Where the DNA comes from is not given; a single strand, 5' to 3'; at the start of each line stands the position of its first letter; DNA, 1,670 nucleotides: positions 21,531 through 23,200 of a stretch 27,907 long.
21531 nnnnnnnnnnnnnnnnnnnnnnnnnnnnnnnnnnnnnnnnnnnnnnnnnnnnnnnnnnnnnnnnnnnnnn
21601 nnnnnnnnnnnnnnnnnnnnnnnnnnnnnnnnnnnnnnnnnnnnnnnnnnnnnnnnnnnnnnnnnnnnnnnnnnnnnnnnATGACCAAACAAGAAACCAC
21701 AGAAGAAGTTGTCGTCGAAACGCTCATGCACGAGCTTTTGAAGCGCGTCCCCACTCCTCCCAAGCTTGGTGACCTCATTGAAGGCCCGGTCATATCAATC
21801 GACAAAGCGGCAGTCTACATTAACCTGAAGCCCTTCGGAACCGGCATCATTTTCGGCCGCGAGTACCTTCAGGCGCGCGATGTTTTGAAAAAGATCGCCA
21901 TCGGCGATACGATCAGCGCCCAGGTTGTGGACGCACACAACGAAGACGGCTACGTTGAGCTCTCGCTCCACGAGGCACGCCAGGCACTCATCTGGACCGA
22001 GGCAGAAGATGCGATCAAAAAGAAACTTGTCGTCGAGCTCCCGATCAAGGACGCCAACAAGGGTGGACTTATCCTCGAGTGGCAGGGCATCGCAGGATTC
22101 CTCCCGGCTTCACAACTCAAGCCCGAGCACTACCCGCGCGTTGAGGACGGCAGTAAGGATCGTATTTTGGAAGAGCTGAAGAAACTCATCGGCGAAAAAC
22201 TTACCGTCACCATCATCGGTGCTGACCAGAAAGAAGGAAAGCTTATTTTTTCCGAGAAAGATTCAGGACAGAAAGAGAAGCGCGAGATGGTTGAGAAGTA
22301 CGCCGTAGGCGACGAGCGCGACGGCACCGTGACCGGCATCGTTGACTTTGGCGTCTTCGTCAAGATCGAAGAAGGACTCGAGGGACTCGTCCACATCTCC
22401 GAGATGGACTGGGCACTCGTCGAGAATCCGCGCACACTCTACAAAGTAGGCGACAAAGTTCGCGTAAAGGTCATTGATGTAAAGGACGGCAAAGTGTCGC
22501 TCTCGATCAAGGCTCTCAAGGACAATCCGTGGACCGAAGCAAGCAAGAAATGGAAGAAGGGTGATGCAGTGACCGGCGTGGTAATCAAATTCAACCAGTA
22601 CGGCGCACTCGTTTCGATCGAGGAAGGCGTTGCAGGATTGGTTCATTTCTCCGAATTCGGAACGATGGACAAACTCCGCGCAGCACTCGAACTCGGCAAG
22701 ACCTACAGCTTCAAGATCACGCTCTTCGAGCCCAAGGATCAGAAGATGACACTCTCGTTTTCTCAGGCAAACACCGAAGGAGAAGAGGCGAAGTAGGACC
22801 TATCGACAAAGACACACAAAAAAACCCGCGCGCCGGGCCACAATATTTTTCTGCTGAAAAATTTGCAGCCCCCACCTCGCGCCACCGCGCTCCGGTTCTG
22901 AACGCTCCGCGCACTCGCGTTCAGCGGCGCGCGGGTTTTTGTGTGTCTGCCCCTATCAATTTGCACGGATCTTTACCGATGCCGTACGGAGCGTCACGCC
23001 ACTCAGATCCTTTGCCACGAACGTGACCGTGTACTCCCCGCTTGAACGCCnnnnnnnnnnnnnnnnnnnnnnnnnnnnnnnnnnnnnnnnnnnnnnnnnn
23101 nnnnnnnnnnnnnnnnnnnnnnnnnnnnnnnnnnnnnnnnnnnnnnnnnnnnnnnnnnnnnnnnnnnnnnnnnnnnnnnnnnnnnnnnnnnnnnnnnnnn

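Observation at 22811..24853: Glycoside-hydrolase gene bracketed by two related long palindromes that share the core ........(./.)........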

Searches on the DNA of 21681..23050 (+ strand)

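Call 23: search_rna_families(source=window, start=22700, end=23050, threshold=evalue, max_evalue=10, show_alignments=2)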
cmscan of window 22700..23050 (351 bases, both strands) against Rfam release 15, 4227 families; matches with E-value up to 10: 3.
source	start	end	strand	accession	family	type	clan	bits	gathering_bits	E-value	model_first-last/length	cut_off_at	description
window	22865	22930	-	RF01383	GRIK4_3p_UTR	Gene;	-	17.4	38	0.45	3-67/94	no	GRIK4 3 prime UTR element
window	22818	22867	-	RF01388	isrD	Gene; sRNA;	-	17.1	37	0.6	1-51/51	no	isrD Hfq binding RNA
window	22818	22984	-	RF00512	Leu_leader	Cis-reg; leader;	-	16.3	50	0.69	1-148/148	no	Leucine operon leader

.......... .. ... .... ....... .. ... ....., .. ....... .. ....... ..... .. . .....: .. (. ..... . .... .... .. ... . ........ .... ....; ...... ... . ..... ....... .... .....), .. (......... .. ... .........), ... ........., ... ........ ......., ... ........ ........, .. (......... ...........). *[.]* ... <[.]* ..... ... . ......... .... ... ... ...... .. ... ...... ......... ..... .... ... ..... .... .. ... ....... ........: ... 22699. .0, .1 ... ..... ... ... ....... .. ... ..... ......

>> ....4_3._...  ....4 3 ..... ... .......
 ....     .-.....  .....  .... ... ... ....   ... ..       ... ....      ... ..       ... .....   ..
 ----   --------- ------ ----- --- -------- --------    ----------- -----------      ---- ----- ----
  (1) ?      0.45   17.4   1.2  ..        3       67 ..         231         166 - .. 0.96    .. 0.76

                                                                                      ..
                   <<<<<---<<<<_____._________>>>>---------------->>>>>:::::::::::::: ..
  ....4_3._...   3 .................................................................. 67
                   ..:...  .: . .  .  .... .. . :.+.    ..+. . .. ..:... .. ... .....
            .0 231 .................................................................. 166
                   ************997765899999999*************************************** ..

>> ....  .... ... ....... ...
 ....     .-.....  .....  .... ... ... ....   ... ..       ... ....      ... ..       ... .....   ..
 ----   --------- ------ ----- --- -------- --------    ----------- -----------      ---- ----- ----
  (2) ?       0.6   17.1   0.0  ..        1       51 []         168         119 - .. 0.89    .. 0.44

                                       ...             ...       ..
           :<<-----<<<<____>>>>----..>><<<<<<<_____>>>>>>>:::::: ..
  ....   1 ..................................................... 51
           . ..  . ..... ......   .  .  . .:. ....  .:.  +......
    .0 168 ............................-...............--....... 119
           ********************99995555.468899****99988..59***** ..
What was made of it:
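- On Any Rfam RNA family (for the R1 interior): With E<=10 on 22700-23050 there are only three chance hits with E 0.45-0.69 (call 23).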

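Call 30: search_rna_families(sources=[L020, L024, L034, L042, L048, L050, L052, L054, L078, L080], threshold=gathering)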
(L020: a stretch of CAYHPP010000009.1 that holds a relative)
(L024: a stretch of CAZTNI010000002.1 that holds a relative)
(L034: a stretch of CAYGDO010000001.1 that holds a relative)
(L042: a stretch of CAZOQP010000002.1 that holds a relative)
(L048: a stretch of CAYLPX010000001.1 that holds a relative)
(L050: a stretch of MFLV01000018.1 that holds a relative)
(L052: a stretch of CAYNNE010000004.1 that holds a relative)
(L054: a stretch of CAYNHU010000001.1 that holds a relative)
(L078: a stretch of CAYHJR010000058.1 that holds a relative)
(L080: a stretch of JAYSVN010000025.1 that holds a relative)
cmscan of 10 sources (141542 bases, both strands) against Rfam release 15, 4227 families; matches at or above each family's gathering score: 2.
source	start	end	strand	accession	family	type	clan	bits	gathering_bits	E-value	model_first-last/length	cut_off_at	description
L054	15263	15334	+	RF00005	tRNA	Gene; tRNA;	CL00001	75.5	29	2.1e-14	1-71/71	no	tRNA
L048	16941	17013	-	RF00005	tRNA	Gene; tRNA;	CL00001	66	29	8.5e-12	1-71/71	no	tRNA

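Call 33: build_rna_model(alignment_id=A2, structure=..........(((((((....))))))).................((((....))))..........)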
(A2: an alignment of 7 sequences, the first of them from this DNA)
Model R1 built from alignment A2 (7 sequences, 67 columns); structure: as given.
model positions 59; base pairs 11; branch points 1; effective number of sequences 7; information 0.934 bits per position. Calibrated on 0.2 Mb of random sequence (short: E-values are rough).
structure used (alignment columns):
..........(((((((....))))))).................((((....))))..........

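Call 34: search_with_rna_model(model_id=R1, sources=[window, L011, L012, L013, L014, L015, L016, L017, L018, L019, L020, L021, L022, L023, L024, L025, L026, L027, L028, L029, L030, L031, L032, L033, L034, L035, L036, L037, L038, L039, L040, L041, L042, L043, L044, L045, L046, L047, L048, L049, L050, L051, L052, L053, L054, L055, L056, L057, L058, L059, L060, L061, L062, L063, L064, L065, L066, L067, L068, L069, L070, L071, L072, L073, L074, L075, L076, L077, L078, L079, L080, L081, L082, L083, L084, L085, L086, L087, L088, L089, L090], max_evalue=1, make_alignment=true)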
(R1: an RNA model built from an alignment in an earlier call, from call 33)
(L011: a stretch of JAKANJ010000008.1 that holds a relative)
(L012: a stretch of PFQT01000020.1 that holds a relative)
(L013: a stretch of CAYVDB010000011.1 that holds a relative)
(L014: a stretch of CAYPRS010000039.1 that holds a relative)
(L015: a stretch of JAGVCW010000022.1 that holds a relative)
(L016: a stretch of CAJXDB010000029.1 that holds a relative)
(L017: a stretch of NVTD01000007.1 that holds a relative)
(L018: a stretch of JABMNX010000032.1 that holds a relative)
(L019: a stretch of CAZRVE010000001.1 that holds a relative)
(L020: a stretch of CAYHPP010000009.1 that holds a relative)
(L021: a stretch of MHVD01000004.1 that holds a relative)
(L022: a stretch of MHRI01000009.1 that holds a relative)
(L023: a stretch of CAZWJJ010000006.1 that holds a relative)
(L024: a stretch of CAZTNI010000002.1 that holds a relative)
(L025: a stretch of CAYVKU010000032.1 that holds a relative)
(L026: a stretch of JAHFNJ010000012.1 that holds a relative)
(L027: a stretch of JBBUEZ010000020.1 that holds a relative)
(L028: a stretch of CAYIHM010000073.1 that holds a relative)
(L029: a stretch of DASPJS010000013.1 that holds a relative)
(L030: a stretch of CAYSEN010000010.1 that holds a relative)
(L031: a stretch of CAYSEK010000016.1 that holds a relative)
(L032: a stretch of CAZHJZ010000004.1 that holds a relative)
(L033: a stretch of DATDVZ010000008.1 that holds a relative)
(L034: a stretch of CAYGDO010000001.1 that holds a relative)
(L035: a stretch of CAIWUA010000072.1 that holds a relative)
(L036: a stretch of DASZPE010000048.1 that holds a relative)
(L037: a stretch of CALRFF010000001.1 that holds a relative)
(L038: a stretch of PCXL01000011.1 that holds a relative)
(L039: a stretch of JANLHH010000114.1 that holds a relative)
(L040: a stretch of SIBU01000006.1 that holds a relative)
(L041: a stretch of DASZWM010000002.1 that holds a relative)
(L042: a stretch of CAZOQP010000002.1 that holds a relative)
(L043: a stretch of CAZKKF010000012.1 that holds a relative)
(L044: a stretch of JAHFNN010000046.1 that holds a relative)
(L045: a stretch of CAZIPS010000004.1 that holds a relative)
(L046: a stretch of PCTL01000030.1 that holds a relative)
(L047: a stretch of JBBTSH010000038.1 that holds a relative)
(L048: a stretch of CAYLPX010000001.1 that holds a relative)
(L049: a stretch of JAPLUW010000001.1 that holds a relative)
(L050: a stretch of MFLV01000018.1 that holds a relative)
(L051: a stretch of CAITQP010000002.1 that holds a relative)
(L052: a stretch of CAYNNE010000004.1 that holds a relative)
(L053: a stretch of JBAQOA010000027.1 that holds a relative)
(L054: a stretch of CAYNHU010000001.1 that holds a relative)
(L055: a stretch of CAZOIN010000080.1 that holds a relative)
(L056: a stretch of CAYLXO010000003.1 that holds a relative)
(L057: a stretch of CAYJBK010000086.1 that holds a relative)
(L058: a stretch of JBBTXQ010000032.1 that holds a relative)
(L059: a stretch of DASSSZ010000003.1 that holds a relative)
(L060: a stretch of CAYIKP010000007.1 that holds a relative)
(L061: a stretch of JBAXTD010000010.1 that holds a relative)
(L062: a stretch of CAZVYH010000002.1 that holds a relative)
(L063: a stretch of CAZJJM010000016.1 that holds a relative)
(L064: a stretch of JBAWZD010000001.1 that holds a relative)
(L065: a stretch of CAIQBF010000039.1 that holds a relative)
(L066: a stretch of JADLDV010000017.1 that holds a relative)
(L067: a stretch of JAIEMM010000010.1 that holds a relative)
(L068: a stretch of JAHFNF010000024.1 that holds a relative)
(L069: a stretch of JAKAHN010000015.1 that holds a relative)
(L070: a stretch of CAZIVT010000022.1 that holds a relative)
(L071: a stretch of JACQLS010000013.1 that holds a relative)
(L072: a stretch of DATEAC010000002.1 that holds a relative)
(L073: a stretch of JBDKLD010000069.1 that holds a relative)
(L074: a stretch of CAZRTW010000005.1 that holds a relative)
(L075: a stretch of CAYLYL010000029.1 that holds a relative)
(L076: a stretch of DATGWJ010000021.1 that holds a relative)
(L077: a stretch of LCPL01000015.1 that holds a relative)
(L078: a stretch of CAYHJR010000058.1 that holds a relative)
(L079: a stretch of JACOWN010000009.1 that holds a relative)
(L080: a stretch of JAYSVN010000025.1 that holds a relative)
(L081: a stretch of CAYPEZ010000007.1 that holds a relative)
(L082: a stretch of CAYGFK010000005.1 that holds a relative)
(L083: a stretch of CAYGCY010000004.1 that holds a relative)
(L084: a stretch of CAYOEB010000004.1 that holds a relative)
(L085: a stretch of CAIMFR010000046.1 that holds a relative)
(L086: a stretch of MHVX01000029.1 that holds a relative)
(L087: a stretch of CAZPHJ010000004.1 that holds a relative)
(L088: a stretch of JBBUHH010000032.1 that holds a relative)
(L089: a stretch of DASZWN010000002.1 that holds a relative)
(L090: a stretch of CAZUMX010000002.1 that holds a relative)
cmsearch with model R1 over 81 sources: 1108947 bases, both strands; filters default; matches with E-value up to 1: 27.
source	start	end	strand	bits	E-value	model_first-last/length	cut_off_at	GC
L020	5318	5376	-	73.4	2.2e-18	1-59/59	no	0.58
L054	11052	11111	-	68.4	6.6e-17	1-59/59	no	0.58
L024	9103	9162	+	68.2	7.6e-17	1-59/59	no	0.57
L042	14726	14784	-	68.2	7.7e-17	1-59/59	no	0.54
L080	8721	8779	-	67.8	9.8e-17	1-59/59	no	0.53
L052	2365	2423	-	66.4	2.5e-16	1-59/59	no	0.53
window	22835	22895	+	58.3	5.9e-14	1-59/59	no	0.59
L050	2046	2104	-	52.2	3.6e-12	1-59/59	no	0.53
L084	4035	4093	+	46.6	1.6e-10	1-59/59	no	0.49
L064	3418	3477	-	45.3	4e-10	1-59/59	no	0.63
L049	10206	10265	-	42.9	1.9e-09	1-59/59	no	0.45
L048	16831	16891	+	42.7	2.2e-09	1-59/59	no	0.52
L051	9976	10035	-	41.3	5.7e-09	1-59/59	no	0.57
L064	10233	10292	-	41.3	5.7e-09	1-59/59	no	0.57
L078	2994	3052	-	40.8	7.9e-09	1-59/59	no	0.47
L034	46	103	-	33.4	1.2e-06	1-59/59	no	0.53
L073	6187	6245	-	33.3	1.3e-06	1-59/59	no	0.51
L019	10687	10751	-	26.7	0.00011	1-59/59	no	0.4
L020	5339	5381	+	18.5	0.029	1-59/59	no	0.42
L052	2386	2442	+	18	0.041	1-59/59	no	0.4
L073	6208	6249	+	17.9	0.041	1-59/59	no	0.45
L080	14846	14922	+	16.5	0.11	1-59/59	no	0.49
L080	8742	8784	+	14.5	0.42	1-59/59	no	0.4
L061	11186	11234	-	14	0.59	1-59/59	no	0.39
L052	6358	6424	+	13.6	0.77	1-59/59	no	0.43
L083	13457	13504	-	13.5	0.82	1-59/59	no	0.48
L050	4886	4947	+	13.5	0.84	1-59/59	no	0.63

Alignment A3: 27 matches aligned to the model, 107 columns, each read 5' to 3' on its own strand. Consensus structure (alignment columns), stored with it:
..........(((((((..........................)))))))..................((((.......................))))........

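Call 57: search_with_rna_model(model_id=R1, sources=[L001, L215, L216, L211, L212, L004, L006], max_evalue=1)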
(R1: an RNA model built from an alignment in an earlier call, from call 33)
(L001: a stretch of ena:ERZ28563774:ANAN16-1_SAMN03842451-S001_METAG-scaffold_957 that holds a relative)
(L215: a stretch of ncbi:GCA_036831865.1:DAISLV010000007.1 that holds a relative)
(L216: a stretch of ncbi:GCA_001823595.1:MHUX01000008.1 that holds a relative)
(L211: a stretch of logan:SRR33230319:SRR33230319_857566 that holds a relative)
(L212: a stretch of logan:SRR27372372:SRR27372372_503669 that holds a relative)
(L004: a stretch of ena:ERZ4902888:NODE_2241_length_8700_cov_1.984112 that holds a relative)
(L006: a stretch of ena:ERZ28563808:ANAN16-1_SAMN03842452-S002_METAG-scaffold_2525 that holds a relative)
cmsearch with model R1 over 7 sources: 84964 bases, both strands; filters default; matches with E-value up to 1: 10.
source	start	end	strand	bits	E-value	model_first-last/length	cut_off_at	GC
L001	11155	11215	+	58.3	4.5e-15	1-59/59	no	0.59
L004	4240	4300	+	58.3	4.5e-15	1-59/59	no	0.59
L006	2976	3036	+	58.3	4.5e-15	1-59/59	no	0.59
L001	11145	11192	-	15.7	0.015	1-59/59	no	0.56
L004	4230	4277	-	15.7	0.015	1-59/59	no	0.56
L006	2966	3013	-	15.7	0.015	1-59/59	no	0.56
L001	10628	10677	-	10.4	0.53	1-59/59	no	0.66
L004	3713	3762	-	10.4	0.53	1-59/59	no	0.66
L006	2449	2498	-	10.4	0.53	1-59/59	no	0.66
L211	2888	2937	+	9.8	0.78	1-59/59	no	0.66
